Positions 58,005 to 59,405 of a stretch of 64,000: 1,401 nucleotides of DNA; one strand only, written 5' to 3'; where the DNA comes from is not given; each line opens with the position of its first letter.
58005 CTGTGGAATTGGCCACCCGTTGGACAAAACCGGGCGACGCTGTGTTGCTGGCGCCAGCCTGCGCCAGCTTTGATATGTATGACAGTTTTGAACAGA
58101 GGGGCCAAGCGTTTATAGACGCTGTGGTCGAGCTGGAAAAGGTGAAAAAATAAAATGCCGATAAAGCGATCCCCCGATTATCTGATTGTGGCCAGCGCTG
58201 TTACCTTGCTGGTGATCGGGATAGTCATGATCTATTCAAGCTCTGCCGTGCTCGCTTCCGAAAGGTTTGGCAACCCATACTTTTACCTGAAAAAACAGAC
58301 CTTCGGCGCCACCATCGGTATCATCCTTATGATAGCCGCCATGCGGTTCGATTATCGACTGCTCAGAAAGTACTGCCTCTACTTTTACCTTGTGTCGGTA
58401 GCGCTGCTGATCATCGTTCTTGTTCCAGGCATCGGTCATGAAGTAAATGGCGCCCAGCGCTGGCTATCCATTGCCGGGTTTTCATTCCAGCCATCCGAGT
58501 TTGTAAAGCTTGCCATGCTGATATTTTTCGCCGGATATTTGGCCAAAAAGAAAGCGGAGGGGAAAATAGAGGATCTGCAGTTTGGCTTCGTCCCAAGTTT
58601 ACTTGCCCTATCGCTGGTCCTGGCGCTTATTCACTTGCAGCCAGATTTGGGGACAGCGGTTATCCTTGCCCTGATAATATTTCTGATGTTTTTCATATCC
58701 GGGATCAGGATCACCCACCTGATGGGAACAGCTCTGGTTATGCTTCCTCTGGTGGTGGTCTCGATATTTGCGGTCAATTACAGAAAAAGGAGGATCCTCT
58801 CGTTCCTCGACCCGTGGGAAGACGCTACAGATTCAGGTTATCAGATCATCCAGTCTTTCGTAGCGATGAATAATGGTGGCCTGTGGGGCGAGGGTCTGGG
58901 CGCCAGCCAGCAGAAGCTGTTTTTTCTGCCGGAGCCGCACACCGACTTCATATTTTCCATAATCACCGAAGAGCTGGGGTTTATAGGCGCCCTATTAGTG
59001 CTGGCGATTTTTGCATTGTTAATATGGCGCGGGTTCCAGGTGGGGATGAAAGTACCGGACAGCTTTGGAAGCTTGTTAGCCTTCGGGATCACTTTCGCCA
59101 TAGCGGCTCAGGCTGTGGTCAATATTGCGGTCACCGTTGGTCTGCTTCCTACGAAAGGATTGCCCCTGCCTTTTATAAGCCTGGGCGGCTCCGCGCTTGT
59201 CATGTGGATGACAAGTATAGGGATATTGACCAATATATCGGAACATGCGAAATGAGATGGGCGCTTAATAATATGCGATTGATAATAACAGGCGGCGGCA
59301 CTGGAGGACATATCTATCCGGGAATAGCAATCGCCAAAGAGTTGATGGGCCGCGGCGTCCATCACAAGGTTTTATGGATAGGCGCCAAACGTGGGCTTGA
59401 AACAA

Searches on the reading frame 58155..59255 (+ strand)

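Call 78: search_protein_families(library=pfam, proteins=[window:58155-59255:+], max_evalue=0.001)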
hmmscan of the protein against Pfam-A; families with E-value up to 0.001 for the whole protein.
window:58155-59255:+ (366 aa): 1 family
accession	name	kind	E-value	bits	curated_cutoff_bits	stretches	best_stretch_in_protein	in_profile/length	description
PF01098.24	FTSW_RODA_SPOVE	-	7e-119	397.4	26.4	1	12-365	5-354/356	Cell cycle protein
